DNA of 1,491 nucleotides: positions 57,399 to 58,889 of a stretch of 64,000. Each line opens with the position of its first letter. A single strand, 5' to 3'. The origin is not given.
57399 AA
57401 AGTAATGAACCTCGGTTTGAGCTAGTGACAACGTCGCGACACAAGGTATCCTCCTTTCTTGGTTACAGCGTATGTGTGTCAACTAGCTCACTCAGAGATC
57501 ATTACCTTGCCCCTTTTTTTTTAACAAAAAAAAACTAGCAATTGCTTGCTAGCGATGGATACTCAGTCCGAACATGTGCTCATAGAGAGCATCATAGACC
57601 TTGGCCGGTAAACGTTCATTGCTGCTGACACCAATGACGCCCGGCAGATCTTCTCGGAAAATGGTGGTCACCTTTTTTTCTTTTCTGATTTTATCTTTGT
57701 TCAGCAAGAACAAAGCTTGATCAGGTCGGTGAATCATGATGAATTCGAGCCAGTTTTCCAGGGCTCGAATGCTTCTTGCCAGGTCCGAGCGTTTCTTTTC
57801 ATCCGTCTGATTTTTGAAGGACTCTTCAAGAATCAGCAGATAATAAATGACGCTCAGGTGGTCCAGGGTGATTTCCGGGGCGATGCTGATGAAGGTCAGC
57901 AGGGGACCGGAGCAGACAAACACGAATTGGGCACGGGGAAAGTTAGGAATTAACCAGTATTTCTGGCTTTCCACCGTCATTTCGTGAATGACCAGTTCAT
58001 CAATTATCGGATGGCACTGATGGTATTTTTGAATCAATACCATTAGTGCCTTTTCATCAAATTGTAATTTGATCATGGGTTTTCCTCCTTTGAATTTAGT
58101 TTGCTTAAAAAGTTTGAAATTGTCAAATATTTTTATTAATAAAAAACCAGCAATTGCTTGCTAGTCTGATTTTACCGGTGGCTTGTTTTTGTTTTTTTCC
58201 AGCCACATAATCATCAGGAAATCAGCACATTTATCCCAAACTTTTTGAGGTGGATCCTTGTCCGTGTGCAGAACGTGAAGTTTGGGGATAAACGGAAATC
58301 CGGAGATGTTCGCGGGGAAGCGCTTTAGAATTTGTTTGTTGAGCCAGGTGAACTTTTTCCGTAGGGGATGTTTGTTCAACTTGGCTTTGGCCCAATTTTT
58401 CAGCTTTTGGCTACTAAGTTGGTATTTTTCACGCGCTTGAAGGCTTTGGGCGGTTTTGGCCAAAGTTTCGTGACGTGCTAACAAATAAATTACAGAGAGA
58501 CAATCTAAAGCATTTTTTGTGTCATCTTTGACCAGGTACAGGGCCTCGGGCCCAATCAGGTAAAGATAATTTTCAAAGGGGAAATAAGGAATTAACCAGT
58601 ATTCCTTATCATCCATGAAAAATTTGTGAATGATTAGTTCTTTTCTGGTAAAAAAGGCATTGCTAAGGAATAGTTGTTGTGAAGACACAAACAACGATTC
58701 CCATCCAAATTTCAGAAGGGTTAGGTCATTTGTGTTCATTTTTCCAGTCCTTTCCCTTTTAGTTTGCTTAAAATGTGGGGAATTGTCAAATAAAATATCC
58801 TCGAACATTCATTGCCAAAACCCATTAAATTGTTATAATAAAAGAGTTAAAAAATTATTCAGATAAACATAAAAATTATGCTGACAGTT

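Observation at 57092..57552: Unclassified ~400-nt heavily base-paired non-coding region with its own promoter and U-tract terminator (large ncRNA candidate)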

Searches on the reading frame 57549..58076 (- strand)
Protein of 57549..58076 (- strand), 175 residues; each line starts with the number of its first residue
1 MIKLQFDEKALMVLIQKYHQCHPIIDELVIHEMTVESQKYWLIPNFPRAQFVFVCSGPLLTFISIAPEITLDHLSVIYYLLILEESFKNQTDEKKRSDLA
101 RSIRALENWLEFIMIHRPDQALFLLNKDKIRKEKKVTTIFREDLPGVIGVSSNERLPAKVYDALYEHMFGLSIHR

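Call 12: find_encoding_contigs(protein=window:57549-58076:-, flank=6000, max_places=10)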
Protein window:57549-58076:- (175 aa): no gene with exactly this product is on record in the collection.

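Call 13: search_protein_families(library=pfam, proteins=[window:57549-58076:-], max_evalue=1)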
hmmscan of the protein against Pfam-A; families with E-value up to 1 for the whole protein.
window:57549-58076:- (175 aa): 3 families
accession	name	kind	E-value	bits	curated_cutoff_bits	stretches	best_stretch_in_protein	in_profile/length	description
PF09370.16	PEP_hydrolase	-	0.036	13.7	33.8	1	89-159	183-254/267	Phosphoenolpyruvate hydrolase-like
PF06782.17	UPF0236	-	0.15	11.3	24.3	1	80-119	296-335/400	Uncharacterised protein family (UPF0236)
PF06416.18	T3SS_NleG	-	0.18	12.2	25.3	1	6-39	68-100/113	Effector protein NleG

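Call 14: find_homologous_proteins(query=window:57549-58076:-, max_evalue=0.001)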
Query window:57549-58076:- (175 aa): 2 proteins with E <= 0.001 among 38 candidates.
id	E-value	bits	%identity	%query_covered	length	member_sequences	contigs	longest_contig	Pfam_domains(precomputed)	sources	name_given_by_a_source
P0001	3.8e-106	370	95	100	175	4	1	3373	-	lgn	-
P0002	1.1e-74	268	71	99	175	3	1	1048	-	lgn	-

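Call 15: find_encoding_contigs(protein=P0001, flank=10000, max_places=10)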
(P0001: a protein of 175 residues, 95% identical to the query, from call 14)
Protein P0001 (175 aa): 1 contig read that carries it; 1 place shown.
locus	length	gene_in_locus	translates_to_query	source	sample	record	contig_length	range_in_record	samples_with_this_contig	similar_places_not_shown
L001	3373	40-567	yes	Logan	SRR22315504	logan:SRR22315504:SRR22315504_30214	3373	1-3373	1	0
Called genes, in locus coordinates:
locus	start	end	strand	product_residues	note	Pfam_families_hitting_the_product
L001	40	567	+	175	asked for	-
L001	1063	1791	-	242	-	-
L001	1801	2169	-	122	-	-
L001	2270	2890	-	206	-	PF12917:YfbR-like, PF13023:HD_3, PF01966:HD (weak)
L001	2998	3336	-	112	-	PF22976:RRM_10 (weak), PF00076:RRM_1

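Call 16: find_encoding_contigs(protein=P0002, flank=10000, max_places=10)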
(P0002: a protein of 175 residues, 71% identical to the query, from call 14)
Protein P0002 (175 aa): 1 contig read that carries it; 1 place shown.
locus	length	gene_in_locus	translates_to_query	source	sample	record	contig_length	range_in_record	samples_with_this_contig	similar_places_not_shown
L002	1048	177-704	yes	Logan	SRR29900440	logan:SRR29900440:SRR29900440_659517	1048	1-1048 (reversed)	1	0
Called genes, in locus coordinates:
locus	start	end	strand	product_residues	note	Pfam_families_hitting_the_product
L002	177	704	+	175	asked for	-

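Call 33: find_homologous_proteins(query=A2, max_evalue=0.01)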
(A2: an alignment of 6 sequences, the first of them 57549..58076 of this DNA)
Query A2 (6 sequences) (175 aa, profile of the alignment): 7 proteins with E <= 0.01 among 2594 candidates.
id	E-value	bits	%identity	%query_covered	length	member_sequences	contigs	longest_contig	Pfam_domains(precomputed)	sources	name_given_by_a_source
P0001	8.9e-84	298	95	100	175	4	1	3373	-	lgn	-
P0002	4.3e-80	286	71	99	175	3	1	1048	-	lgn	-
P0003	1.9e-76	274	24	93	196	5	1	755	-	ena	-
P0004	8.4e-72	259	29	75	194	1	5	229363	-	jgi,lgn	jgi:hypothetical protein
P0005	1.7e-69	251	28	78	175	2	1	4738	-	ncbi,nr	ncbi:MAG TPA: hypothetical protein PL066_03685 [bacterium]|nr:hypothetical protein [bacterium]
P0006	6.2e-55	204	29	73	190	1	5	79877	-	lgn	-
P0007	1.3e-45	173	26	96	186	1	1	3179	-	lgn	-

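Call 34: find_encoding_contigs(protein=P0004, flank=5000, max_places=6)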
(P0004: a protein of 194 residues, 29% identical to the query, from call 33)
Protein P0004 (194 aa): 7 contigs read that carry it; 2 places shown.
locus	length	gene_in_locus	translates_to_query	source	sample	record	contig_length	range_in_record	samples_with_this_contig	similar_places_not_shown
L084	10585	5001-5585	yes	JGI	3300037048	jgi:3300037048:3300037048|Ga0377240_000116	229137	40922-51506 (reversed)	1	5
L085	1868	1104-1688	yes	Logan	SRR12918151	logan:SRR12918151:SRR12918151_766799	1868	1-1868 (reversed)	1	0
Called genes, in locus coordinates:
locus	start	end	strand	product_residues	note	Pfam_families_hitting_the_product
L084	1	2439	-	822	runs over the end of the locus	PF01588:tRNA_bind, PF03483:B3_4, PF03484:B5, PF17759:tRNA_synthFbeta, PF03147:FDX-ACB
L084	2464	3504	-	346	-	PF02912:Phe_tRNA-synt_N, PF01409:tRNA-synt_2d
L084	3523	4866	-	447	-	PF02163:Peptidase_M50, PF00595:PDZ (weak), PF13180:PDZ_2, PF17820:PDZ_6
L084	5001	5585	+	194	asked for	-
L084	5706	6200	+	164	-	-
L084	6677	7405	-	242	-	-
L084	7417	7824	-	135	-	-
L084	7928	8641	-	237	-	PF12917:YfbR-like, PF13023:HD_3, PF01966:HD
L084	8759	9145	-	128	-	-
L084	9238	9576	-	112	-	PF22976:RRM_10 (weak), PF00076:RRM_1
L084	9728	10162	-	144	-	PF16156:DUF4864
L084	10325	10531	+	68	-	PF04070:DUF378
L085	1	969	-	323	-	?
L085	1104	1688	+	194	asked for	-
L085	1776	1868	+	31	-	?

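Call 35: find_encoding_contigs(protein=P0006, flank=5000, max_places=6)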
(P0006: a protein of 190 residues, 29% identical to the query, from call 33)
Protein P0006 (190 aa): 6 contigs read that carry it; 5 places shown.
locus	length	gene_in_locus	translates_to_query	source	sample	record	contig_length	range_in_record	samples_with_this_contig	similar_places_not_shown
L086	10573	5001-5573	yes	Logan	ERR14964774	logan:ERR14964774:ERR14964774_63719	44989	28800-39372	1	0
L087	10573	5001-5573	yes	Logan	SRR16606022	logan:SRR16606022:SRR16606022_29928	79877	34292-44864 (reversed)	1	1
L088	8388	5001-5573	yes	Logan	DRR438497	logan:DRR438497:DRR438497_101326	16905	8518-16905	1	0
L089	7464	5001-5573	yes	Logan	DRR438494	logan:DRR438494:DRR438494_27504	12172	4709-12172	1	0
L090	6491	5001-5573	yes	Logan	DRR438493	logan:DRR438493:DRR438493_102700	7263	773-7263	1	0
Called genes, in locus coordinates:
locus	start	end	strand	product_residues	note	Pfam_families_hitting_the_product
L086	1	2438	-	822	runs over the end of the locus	PF01588:tRNA_bind, PF03483:B3_4, PF03484:B5, PF17759:tRNA_synthFbeta, PF03147:FDX-ACB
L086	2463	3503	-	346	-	PF02912:Phe_tRNA-synt_N, PF01409:tRNA-synt_2d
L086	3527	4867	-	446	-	PF02163:Peptidase_M50, PF00595:PDZ (weak), PF13180:PDZ_2, PF17820:PDZ_6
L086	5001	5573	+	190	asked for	-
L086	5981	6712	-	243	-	-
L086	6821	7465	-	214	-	PF13023:HD_3, PF12917:YfbR-like, PF01966:HD (weak)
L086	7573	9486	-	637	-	PF00989:PAS, PF08447:PAS_3 (weak), PF08448:PAS_4 (weak), PF00989:PAS, PF13426:PAS_9, PF00512:HisKA, PF02518:HATPase_c, PF00072:Response_reg, +1 more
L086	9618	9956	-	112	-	PF22976:RRM_10 (weak), PF00076:RRM_1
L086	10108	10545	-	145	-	PF16156:DUF4864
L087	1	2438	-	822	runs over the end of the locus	PF01588:tRNA_bind, PF03483:B3_4, PF03484:B5, PF17759:tRNA_synthFbeta, PF03147:FDX-ACB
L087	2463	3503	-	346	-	PF02912:Phe_tRNA-synt_N, PF01409:tRNA-synt_2d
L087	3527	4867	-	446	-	PF02163:Peptidase_M50, PF00595:PDZ (weak), PF13180:PDZ_2, PF17820:PDZ_6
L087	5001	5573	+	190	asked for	-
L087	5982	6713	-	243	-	-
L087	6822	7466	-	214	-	PF13023:HD_3, PF12917:YfbR-like, PF01966:HD (weak)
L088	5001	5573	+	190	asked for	-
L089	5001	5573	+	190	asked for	-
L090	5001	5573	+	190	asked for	-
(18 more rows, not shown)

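Call 36: find_encoding_contigs(protein=P0007, flank=5000, max_places=6)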
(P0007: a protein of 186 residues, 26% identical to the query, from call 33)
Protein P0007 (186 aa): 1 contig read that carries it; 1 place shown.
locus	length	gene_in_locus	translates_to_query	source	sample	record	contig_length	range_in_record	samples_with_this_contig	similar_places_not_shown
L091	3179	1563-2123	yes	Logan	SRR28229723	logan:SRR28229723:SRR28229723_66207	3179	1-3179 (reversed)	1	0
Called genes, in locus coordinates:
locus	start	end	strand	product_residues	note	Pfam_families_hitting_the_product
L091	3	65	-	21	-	?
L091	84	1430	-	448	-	PF02163:Peptidase_M50, PF00595:PDZ (weak), PF04495:GRASP55_65 (weak), PF13180:PDZ_2, PF17820:PDZ_6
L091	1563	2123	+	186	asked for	-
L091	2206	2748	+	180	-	-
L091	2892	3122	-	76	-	-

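Call 37: find_encoding_contigs(protein=P0005, flank=5000, max_places=6)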
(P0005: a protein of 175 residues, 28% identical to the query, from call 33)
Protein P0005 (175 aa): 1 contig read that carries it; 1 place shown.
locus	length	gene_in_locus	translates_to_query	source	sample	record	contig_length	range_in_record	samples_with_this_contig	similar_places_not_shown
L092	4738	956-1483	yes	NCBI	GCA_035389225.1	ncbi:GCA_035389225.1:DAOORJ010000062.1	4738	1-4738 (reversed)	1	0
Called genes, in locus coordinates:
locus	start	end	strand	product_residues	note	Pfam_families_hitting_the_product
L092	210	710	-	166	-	-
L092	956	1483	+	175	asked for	-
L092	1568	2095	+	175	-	-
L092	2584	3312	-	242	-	-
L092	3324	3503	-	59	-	-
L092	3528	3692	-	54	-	-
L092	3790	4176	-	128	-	-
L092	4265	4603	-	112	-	PF22976:RRM_10 (weak), PF00076:RRM_1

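Call 55: predict_structure(alignment_id=A4)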
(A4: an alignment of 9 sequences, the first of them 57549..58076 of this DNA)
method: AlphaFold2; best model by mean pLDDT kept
length: 175 residues; sequences in the alignment: 9
mean_pLDDT: 91.6   pTM: 0.85
mean pLDDT of the five models: 91.6, 91.2, 90.9, 90.9, 79.0
residues with pLDDT >= 90: 128; 70-90: 43; 50-70: 4; < 50: 0
segments of 3 or more residues with pLDDT < 50: none
pLDDT, mean of each block of 10 residues (from residue 1): 94 93 91 94 92 92 92 94 91 95 96 92 91 81 89 91 95 78
secondary structure, 60 per line:
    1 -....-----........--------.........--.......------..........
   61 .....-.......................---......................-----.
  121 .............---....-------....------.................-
elements in order: E2-5 H11-18 E27-35 E38-44 E51-56 H57-65 H67-89 H93-114 H120-133 E137-140 E148-151 H158-174

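Call 59: fold_search(model_id=the predicted structure, library=pdb)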
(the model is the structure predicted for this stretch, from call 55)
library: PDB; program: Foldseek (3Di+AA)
matches with E <= 10: 379; with E <= 0.001: 0
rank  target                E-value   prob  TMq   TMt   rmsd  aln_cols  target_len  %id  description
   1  6put_A                3.5e-01  0.08  0.16  0.13  16.0       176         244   11  Structure of HIV cleaved synaptic complex (CSC) intasome bound with calcium (released 2020-02-12)
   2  5hrn                  3.7e-01  0.08  0.16  0.18  13.3       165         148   12  HIV Integrase Catalytic Domain containing F185K mutation complexed with GSK0002 (released 2016-12-14)
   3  4ojr                  3.9e-01  0.09  0.14  0.18  15.6       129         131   10  Crystal Structure of the HIV-1 Integrase catalytic domain with GSK1264 (released 2014-06-11)
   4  1hyv                  4.2e-01  0.07  0.15  0.18  16.3       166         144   11  HIV INTEGRASE CORE DOMAIN COMPLEXED WITH TETRAPHENYL ARSONIUM (released 2001-04-04)
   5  1k6y_A                4.7e-01  0.06  0.15  0.14  17.1       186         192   10  Crystal Structure of a Two-Domain Fragment of HIV-1 Integrase (released 2001-12-21)
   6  5hrr                  5.3e-01  0.07  0.15  0.18  16.3       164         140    8  HIV Integrase Catalytic Domain containing F185K + A124N + T125S mutations complexed with GSK0002 (released 2016-12-14)
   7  6put_B                5.3e-01  0.06  0.14  0.12  16.9       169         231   11  Structure of HIV cleaved synaptic complex (CSC) intasome bound with calcium (released 2020-02-12)
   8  8cta_E                5.6e-01  0.06  0.15  0.18  16.7       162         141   12  Minimal 2:2 Ternary Complex between BI-224436 bound HIV-1 Integrase Catalytic Core Domain Dimer and Carboxy Terminal D (released 2023-02-22)
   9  5krs                  5.6e-01  0.06  0.14  0.17  16.3       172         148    9  HIV-1 Integrase Catalytic Core Domain in Complex with an Allosteric Inhibitor, 3-(1H-pyrrol-1-yl)-2-thiophenecarboxylic  (released 2016-09-28)
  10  5hrs                  6.6e-01  0.06  0.15  0.19  16.3       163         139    8  HIV Integrase Catalytic Domain containing F185K + A124N + T125A mutations complexed with GSK0002 (released 2016-12-14)
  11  1b9d                  6.6e-01  0.06  0.15  0.18  16.3       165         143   12  MOBILITY OF AN HIV-1 INTEGRASE ACTIVE SITE LOOP IS CORRELATED WITH CATALYTIC ACTIVITY (released 1999-07-19)
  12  6puz_B                7.4e-01  0.06  0.15  0.12  16.5       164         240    9  Structure of HIV cleaved synaptic complex (CSC) intasome bound with magnesium and INSTI XZ446 (compound 4f) (released 2020-02-12)
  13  6jcf                  7.9e-01  0.08  0.14  0.17  15.2       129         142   11  Cryogenic structure of HIV-1 Integrase catalytic core domain by synchrotron (released 2019-07-17)
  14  1b92                  7.9e-01  0.06  0.15  0.18  16.1       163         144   13  MOBILITY OF AN HIV-1 INTEGRASE ACTIVE SITE LOOP IS CORRELATED WITH CATALYTIC ACTIVITY (released 1999-07-19)
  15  6puz_A                7.9e-01  0.05  0.16  0.12  16.1       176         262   11  Structure of HIV cleaved synaptic complex (CSC) intasome bound with magnesium and INSTI XZ446 (compound 4f) (released 2020-02-12)
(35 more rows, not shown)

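Call 98: search_protein_families(library=padloc, proteins=[window:57549-58076:-], max_evalue=0.1)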
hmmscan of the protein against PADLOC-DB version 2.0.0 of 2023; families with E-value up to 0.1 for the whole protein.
window:57549-58076:- (175 aa): 0 families

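Call 99: search_protein_families(library=phrogs, proteins=[window:57549-58076:-], max_evalue=0.1)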
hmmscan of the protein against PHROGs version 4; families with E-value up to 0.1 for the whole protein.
window:57549-58076:- (175 aa): 0 families

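Call 100: search_protein_families(library=ncbifam, proteins=[window:57549-58076:-], max_evalue=0.1)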
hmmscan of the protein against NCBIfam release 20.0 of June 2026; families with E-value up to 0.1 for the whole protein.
window:57549-58076:- (175 aa): 0 families

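Call 104: find_related_loci(query=A4, collection=viral_contigs, flank=3000)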
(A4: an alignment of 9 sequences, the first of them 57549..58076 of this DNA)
Query A4 (175 aa) in viral_contigs; peptide patterns used: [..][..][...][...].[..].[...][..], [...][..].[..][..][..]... (x = any residue, [..] = any of these).
158 stretches matched a pattern, but none encodes a relative of the query by tblastn (E <= 1e-3).

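Call 107: search_protein_representatives(alignment_id=A4)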
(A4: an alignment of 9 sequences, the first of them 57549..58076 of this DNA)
Query: 9 sequences, 186 profile positions. Proteins with E-value up to 0.001 (for the whole library): 5; up to 1e-10: 5; up to 1e-30: 3. The best 5 are listed.
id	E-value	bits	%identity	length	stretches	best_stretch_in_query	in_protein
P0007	4.1e-81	287.5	-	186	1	1-184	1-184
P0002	7.3e-72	257.4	-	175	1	6-180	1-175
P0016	4.1e-42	160.4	-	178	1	9-180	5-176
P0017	8.0e-29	117.0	-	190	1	1-179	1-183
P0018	3.5e-28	114.9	-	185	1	7-175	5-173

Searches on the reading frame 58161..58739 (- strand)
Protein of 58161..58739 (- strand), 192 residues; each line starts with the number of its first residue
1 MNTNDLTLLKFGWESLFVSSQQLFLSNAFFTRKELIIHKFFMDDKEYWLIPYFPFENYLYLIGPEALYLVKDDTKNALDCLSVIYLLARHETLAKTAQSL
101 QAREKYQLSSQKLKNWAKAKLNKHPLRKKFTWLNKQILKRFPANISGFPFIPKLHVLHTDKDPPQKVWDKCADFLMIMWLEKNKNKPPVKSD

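Call 13: search_protein_families(library=pfam, proteins=[window:58161-58739:-], max_evalue=1)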
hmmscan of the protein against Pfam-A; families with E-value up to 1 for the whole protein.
window:58161-58739:- (192 aa): 2 families
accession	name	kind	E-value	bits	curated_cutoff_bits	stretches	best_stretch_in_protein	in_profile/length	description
PF20824.2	Cmr2_hel_dom2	-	0.04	14.8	27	1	69-121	21-68/86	CRISPR RNA silencing complex Cmr2 subunit, second helical domain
PF10045.14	DUF2280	-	0.082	13.5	24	1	83-149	12-78/103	Uncharacterized conserved protein (DUF2280)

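Call 98: search_protein_families(library=padloc, proteins=[window:58161-58739:-], max_evalue=0.1)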
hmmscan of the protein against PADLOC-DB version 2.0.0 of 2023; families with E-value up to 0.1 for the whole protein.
window:58161-58739:- (192 aa): 0 families

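Call 99: search_protein_families(library=phrogs, proteins=[window:58161-58739:-], max_evalue=0.1)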
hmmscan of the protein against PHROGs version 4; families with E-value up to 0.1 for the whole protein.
window:58161-58739:- (192 aa): 0 families

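Call 100: search_protein_families(library=ncbifam, proteins=[window:58161-58739:-], max_evalue=0.1)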
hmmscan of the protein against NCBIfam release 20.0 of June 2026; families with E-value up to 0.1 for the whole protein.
window:58161-58739:- (192 aa): 0 families
